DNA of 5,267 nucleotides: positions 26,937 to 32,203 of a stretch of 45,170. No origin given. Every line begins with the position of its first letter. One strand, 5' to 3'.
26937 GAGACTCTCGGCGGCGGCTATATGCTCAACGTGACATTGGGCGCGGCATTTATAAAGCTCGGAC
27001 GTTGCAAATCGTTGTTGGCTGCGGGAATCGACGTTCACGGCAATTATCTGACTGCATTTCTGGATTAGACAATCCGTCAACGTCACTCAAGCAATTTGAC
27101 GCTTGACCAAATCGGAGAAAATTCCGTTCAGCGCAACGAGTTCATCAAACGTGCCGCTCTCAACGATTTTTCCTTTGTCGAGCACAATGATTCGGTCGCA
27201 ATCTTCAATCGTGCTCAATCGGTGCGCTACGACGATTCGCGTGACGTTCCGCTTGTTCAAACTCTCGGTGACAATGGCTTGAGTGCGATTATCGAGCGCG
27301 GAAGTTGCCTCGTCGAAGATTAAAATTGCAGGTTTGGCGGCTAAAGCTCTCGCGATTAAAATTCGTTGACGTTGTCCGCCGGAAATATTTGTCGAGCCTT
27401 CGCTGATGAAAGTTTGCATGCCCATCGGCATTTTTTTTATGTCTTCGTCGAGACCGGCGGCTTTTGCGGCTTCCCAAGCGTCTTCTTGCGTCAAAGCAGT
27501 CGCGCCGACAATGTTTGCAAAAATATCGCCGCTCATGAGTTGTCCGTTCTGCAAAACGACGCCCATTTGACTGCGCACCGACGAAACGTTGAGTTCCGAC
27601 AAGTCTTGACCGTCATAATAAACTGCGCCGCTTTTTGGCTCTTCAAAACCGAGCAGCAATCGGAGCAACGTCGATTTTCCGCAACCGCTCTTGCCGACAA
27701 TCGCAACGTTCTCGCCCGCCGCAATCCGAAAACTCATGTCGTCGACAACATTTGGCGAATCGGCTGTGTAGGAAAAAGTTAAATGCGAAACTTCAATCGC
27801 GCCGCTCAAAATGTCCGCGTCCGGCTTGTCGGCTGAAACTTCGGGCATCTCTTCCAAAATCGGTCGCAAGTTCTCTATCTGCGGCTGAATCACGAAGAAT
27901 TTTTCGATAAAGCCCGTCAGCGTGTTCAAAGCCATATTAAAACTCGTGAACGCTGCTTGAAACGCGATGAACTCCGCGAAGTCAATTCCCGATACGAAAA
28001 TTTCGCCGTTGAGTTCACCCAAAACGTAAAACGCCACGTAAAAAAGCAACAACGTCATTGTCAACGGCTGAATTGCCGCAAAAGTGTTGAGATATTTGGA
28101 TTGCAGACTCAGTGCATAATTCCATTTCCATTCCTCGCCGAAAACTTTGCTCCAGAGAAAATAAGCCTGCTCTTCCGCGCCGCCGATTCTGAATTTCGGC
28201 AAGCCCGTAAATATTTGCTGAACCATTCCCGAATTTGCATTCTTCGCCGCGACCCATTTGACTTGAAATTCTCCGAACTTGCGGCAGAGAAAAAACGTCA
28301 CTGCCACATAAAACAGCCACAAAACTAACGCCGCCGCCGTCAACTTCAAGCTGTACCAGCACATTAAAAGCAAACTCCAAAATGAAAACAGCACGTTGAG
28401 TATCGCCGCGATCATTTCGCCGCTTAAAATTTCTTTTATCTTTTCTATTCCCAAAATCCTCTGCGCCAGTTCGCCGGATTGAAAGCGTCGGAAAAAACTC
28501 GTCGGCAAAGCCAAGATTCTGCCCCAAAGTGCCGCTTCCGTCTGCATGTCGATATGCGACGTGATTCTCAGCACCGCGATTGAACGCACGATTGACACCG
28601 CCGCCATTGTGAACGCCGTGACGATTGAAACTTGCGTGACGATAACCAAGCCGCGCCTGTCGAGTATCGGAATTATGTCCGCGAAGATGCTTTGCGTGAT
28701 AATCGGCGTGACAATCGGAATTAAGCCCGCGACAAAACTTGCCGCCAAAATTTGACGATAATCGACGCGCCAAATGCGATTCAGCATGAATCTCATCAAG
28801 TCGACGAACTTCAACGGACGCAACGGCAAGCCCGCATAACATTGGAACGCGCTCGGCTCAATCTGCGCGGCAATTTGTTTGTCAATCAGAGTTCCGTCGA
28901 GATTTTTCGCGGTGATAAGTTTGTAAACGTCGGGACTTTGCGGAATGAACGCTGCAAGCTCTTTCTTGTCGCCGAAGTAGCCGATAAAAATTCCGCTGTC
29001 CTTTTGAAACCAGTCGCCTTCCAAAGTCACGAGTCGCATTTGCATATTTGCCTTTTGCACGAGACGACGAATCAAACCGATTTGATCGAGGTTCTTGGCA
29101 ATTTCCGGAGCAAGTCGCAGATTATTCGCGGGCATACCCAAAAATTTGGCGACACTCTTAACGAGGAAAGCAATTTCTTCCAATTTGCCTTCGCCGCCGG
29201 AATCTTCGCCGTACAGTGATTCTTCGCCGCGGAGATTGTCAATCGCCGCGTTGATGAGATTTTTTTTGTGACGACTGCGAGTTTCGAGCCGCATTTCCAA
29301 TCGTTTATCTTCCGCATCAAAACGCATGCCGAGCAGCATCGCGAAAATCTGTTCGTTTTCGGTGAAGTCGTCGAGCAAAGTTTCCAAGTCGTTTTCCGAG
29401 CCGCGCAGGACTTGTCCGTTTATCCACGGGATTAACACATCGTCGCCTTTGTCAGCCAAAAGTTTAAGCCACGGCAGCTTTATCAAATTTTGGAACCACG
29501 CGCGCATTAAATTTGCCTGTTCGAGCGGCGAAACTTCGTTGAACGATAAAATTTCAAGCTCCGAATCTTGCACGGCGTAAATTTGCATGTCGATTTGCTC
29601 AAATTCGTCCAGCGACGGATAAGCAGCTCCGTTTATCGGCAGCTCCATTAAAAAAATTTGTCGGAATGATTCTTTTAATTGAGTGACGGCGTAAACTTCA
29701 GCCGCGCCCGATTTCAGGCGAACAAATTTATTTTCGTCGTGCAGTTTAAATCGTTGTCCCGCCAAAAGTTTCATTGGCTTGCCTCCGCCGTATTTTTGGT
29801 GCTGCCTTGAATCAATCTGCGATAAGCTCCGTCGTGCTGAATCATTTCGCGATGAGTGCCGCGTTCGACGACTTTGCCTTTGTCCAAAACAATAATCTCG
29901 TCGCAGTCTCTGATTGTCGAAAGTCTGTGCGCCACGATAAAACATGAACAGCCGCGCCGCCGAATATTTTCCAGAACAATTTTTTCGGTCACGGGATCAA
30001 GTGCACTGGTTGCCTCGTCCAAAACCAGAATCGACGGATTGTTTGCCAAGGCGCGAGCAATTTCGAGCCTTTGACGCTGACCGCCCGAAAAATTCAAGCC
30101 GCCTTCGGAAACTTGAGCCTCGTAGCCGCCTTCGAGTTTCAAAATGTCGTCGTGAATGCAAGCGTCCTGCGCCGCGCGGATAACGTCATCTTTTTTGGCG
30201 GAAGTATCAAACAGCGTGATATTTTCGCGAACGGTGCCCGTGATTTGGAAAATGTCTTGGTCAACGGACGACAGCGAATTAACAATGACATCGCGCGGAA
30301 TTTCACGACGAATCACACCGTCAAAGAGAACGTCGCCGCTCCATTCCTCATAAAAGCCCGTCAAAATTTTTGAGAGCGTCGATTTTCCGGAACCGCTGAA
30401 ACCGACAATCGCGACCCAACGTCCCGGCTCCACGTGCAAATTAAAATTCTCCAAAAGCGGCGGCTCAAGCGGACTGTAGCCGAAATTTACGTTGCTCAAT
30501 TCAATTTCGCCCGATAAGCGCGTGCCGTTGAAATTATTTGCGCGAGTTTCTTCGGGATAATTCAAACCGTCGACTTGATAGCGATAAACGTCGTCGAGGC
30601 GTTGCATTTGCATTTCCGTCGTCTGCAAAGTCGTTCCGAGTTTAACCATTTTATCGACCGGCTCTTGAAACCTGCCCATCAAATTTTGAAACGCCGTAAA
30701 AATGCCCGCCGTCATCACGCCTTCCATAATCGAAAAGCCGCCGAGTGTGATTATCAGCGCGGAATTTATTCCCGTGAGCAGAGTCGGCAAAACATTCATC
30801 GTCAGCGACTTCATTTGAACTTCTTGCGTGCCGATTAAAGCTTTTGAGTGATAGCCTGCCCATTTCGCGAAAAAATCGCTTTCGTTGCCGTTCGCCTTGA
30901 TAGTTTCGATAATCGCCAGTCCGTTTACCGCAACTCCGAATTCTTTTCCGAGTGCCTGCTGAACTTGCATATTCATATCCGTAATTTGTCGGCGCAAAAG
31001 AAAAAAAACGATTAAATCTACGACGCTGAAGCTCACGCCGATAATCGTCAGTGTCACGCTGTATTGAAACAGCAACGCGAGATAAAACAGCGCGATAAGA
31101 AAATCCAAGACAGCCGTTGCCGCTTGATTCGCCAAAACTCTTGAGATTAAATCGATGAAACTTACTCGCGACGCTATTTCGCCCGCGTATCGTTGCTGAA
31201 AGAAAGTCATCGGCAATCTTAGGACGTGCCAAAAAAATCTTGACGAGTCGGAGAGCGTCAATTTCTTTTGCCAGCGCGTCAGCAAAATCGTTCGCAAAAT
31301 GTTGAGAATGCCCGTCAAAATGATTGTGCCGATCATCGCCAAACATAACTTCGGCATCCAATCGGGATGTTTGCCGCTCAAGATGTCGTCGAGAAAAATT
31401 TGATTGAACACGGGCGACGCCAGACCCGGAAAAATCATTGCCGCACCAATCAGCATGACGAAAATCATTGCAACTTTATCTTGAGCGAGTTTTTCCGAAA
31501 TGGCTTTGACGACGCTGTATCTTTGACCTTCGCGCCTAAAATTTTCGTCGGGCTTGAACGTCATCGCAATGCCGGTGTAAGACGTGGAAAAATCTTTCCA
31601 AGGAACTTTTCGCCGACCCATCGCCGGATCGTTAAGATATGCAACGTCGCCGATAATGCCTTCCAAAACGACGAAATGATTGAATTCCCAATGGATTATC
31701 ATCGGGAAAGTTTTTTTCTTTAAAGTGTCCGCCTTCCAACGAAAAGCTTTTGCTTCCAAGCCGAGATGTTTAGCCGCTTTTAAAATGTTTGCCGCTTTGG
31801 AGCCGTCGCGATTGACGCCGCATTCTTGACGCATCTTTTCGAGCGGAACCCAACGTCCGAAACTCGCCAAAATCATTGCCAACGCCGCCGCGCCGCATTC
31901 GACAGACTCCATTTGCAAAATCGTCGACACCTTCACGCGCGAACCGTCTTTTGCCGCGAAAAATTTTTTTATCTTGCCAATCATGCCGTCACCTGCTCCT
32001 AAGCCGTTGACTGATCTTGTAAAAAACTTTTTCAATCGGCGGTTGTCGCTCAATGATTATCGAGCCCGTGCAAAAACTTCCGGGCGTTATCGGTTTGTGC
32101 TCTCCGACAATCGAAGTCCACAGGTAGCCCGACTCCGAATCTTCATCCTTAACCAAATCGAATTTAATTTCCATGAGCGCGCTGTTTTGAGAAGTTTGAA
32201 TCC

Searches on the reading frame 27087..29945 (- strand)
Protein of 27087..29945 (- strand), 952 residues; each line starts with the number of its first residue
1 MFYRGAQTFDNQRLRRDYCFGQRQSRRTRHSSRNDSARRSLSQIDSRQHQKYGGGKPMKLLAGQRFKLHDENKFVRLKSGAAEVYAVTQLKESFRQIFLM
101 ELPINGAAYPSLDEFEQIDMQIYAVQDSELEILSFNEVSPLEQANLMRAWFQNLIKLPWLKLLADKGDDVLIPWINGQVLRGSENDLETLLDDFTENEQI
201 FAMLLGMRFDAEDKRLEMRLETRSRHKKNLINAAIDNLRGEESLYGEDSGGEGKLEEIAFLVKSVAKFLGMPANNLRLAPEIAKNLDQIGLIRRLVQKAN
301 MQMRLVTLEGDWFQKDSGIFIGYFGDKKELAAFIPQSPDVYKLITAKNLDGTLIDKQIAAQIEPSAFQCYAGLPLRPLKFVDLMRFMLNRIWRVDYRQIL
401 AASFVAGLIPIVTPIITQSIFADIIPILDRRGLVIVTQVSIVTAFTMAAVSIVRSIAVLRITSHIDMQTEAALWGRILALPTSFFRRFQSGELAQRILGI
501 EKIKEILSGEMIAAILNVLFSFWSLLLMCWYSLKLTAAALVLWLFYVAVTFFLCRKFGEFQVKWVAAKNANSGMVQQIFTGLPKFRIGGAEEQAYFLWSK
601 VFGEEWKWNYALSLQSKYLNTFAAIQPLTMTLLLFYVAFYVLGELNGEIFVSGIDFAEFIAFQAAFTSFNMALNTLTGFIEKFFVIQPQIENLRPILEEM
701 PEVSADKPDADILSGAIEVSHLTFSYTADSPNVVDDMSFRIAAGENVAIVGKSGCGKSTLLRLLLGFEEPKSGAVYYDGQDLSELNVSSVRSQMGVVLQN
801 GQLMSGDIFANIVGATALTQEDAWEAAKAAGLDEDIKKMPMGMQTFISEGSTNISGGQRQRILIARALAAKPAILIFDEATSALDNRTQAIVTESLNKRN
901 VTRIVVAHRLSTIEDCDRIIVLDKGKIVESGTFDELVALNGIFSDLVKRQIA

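Call 8: search_protein_families(library=pfam, proteins=[window:27087-29945:-], max_evalue=0.01)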
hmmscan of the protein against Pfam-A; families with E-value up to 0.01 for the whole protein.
window:27087-29945:- (952 aa): 8 families
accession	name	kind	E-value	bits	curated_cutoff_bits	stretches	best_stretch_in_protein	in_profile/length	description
PF00005.33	ABC_tran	-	2.1e-32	113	25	1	735-882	2-137/137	ABC transporter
PF00664.28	ABC_membrane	-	4.4e-15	56.5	28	1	400-650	5-260/274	ABC transporter transmembrane region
PF02463.25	SMC_N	-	1.8e-06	28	40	1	815-922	135-211/220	RecF/RecN/SMC N terminal domain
PF13191.12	AAA_16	-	0.00024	22.1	32.6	1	743-891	21-151/167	AAA ATPase domain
PF13401.12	AAA_22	-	0.0013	19.5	27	1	747-882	8-95/130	AAA domain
PF03193.22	RsgA_GTPase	-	0.0027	18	30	0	729-772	92-134/174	RsgA GTPase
PF09818.15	ABC_ATPase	-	0.0036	16.8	23.2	0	831-894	136-203/283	P-loop domain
PF13555.12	AAA_29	-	0.0043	17.2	27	1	736-761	14-39/61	P-loop containing region of AAA domain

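Call 10: search_protein_families(library=ncbifam, proteins=[window:27087-29945:-], max_evalue=0.01)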
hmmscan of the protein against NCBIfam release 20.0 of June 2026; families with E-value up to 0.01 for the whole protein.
window:27087-29945:- (952 aa): 188 families (the best 25 are shown)
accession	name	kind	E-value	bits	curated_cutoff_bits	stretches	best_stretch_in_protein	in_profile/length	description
TIGR03797.1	NHLM_micro_ABC2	equivalog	2.1e-230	766.8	709.4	1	262-951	8-686/686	NHLP bacteriocin export ABC transporter permease/ATPase subunit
TIGR03796.1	NHLM_micro_ABC1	equivalog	1.3e-105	354.2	853.3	1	398-948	158-710/710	NHLP family bacteriocin export ABC transporter peptidase/permease/ATPase subunit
TIGR01846.1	type_I_sec_HlyB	subfamily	7.5e-98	328.6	725.55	1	393-950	138-692/694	type I secretion system permease/ATPase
TIGR03375.1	type_I_sec_LssB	subfamily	4e-88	296.4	693.1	1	387-937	143-689/696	type I secretion system permease/ATPase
TIGR02203.1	MsbA_lipidA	equivalog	3.1e-83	280.2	602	1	403-950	15-569/572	lipid A export permease/ATP-binding protein MsbA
TIGR02204.1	MsbA_rel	hypoth_equivalog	1.6e-75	254.9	780.4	1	437-950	61-575/576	ABC transporter, permease/ATP-binding protein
TIGR00958.1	3a01208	subfamily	2.4e-73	247.6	874.6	1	402-947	173-711/711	antigen peptide transporter 2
NF045513.1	HepA_fam_ABC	equivalog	6.1e-73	246.2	725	1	434-943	95-602/610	heterocyst formation ABC transporter subunit HepA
NF010178.0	PRK13657.1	equivalog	2e-72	244.5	733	1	656-950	272-570/588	glucan ABC transporter ATP-binding protein/ permease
TIGR01193.1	bacteriocin_ABC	subfamily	5.2e-71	240.1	523.85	1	398-948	160-707/708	peptide cleavage/export ABC transporter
NF008381.0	PRK11176.1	equivalog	3.3e-66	223.9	867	1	429-951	60-580/582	lipid A ABC transporter ATP-binding protein/permease MsbA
NF052233.1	CphA_assoc_ABC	equivalog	9.9e-57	192.8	880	1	662-950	452-743/766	cyanophycin metabolism-associated ABC transporter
TIGR01842.1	type_I_sec_PrtD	subfamily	2.6e-55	188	510.15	1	398-937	10-541/544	type I secretion system permease/ATPase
TIGR02857.1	CydD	equivalog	7.2e-55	186.9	435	1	691-922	295-529/529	thiol reductant ABC exporter subunit CydD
TIGR01192.1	chvA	subfamily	2.3e-54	185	585.4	1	385-949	12-569/585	glucan export ABC transporter ATP-binding protein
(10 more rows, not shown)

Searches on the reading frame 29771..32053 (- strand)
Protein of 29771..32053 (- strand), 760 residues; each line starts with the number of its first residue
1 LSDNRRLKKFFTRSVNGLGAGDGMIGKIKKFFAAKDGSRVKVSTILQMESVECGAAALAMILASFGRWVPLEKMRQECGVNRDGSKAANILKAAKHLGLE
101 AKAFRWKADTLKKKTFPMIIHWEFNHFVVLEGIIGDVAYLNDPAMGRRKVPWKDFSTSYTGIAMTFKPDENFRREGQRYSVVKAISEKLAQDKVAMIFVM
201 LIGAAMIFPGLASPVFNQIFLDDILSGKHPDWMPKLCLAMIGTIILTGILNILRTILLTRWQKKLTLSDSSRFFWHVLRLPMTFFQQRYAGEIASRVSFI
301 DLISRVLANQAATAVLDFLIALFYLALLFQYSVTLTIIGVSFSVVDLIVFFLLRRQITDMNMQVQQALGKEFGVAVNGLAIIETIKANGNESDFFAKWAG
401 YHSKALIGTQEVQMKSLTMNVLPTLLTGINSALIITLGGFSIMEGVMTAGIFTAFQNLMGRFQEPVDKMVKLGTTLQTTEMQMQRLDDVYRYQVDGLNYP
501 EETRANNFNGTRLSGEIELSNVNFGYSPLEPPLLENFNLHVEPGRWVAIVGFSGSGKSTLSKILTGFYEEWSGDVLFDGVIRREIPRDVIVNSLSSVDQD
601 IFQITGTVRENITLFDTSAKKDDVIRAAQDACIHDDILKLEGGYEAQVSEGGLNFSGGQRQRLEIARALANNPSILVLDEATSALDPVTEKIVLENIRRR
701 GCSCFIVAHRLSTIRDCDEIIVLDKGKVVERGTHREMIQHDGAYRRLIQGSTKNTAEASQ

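Call 8: search_protein_families(library=pfam, proteins=[window:29771-32053:-], max_evalue=0.01)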
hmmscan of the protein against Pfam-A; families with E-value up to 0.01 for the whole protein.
window:29771-32053:- (760 aa): 5 families
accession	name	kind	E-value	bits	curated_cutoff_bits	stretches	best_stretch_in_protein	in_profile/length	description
PF03412.21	Peptidase_C39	-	4.6e-35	120.8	22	1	42-170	2-132/133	Peptidase C39 family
PF00005.33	ABC_tran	-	2.6e-26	93.3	25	1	534-683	1-137/137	ABC transporter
PF00664.28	ABC_membrane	-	4.1e-26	92.7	28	1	200-465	5-273/274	ABC transporter transmembrane region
PF02463.25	SMC_N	-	2.3e-05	24.4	40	1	614-723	113-211/220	RecF/RecN/SMC N terminal domain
PF13401.12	AAA_22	-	0.0027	18.5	27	0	546-642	7-65/130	AAA domain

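Call 10: search_protein_families(library=ncbifam, proteins=[window:29771-32053:-], max_evalue=0.01)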
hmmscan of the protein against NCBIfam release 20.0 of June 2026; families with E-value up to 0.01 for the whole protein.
window:29771-32053:- (760 aa): 189 families (the best 25 are shown)
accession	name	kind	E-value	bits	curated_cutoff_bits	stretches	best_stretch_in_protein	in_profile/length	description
TIGR03796.1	NHLM_micro_ABC1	equivalog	3.6e-299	994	853.3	1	41-749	1-710/710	NHLP family bacteriocin export ABC transporter peptidase/permease/ATPase subunit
TIGR01846.1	type_I_sec_HlyB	subfamily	5.3e-121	405.1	725.55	1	56-749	3-690/694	type I secretion system permease/ATPase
TIGR03797.1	NHLM_micro_ABC2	equivalog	2e-112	376.9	709.4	1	84-749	29-683/686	NHLP bacteriocin export ABC transporter permease/ATPase subunit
TIGR01193.1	bacteriocin_ABC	subfamily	5.2e-111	372.3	523.85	1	47-749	1-707/708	peptide cleavage/export ABC transporter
TIGR03375.1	type_I_sec_LssB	subfamily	3e-104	349.7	693.1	1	57-740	6-691/696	type I secretion system permease/ATPase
TIGR02203.1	MsbA_lipidA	equivalog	1e-88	298.3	602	1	199-749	23-567/572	lipid A export permease/ATP-binding protein MsbA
TIGR02204.1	MsbA_rel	hypoth_equivalog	3.9e-84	283.4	780.4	1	193-748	19-572/576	ABC transporter, permease/ATP-binding protein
TIGR00958.1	3a01208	subfamily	7.1e-81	272.5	874.6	1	195-748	164-711/711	antigen peptide transporter 2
NF052233.1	CphA_assoc_ABC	equivalog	2.2e-77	261.1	880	1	199-757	194-749/766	cyanophycin metabolism-associated ABC transporter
TIGR01842.1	type_I_sec_PrtD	subfamily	9.8e-76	255.4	510.15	1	189-739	1-542/544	type I secretion system permease/ATPase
NF045513.1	HepA_fam_ABC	equivalog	1.3e-75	255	725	1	236-744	97-602/610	heterocyst formation ABC transporter subunit HepA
NF008381.0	PRK11176.1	equivalog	2.5e-74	250.7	867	1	182-748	20-576/582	lipid A ABC transporter ATP-binding protein/permease MsbA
NF010178.0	PRK13657.1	equivalog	3e-69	234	733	1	188-752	13-571/588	glucan ABC transporter ATP-binding protein/ permease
NF045998.1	cleave_ABC_plasm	equivalog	1.2e-66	225.4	500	1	47-697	2-645/673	Mbov_0121 family peptidase domain-containing ABC transporter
NF008056.1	PRK10790.1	equivalog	2.2e-60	204.8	746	1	195-749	26-573/584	SmdB family multidrug efflux ABC transporter permease/ATP-binding protein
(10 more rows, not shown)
